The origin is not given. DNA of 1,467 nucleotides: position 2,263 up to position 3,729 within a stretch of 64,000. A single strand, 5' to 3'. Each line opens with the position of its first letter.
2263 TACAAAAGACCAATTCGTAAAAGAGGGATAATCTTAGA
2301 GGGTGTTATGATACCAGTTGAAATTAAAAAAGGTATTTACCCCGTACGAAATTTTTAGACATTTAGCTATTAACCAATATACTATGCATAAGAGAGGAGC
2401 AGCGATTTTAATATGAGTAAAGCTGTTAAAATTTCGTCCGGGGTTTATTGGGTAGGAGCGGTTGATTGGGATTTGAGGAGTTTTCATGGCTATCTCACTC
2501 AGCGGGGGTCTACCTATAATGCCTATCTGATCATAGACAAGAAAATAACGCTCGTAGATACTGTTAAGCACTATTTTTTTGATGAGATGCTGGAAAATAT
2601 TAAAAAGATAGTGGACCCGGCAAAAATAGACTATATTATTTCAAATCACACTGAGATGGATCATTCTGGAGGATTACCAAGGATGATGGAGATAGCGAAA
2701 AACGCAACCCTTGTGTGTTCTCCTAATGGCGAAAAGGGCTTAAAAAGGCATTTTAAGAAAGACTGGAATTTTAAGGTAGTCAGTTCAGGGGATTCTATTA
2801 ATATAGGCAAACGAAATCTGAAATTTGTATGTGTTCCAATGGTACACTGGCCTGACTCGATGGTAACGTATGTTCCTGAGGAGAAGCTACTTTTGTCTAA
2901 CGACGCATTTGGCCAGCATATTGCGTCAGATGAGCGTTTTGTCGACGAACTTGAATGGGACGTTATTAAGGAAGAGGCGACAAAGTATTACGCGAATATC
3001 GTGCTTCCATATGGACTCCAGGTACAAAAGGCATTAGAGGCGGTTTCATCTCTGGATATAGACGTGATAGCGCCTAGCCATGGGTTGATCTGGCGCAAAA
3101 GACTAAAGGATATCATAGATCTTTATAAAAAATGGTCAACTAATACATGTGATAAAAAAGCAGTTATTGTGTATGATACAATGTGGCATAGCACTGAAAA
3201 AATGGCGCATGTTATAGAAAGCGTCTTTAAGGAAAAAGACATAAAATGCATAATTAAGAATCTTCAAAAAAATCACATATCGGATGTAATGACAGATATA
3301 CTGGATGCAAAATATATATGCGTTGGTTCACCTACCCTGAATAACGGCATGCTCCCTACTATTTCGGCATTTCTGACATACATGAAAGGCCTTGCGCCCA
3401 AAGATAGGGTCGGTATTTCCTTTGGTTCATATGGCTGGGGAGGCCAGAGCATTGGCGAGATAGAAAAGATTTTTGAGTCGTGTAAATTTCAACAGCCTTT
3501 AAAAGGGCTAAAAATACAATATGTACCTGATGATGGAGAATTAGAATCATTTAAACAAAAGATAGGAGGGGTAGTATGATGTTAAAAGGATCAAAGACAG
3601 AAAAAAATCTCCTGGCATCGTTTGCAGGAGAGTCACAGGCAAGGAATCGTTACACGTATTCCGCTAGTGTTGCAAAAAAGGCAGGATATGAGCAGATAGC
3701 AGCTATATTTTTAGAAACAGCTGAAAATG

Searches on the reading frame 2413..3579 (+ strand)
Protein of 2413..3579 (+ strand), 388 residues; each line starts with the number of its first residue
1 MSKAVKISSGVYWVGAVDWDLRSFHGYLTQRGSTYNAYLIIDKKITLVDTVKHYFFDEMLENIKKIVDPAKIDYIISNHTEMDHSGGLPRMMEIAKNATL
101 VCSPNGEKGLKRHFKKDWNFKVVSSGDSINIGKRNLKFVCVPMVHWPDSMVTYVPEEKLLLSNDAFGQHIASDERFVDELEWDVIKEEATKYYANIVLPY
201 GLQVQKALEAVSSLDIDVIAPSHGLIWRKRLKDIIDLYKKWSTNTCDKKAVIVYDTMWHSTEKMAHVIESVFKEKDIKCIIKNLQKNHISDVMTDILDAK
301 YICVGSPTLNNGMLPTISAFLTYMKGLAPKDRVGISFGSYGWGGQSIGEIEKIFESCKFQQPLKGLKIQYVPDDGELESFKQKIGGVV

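Call 55: search_protein_families(library=pfam, proteins=[window:2413-3579:+], max_evalue=0.001)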
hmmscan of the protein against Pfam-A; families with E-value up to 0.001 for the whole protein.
window:2413-3579:+ (388 aa): 4 families
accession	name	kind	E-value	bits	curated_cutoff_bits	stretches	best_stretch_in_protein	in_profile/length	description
PF19583.5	ODP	-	7.8e-25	88.3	27.2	1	35-224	3-194/194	ODP family beta lactamase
PF00258.30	Flavodoxin_1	-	1.3e-12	48.5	25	1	252-378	1-137/143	Flavodoxin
PF00753.33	Lactamase_B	-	4.7e-12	46.7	22.7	1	35-223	6-196/196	Metallo-beta-lactamase superfamily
PF12706.13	Lactamase_B_2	-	3.2e-07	30.6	27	1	47-148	4-115/200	Beta-lactamase superfamily domain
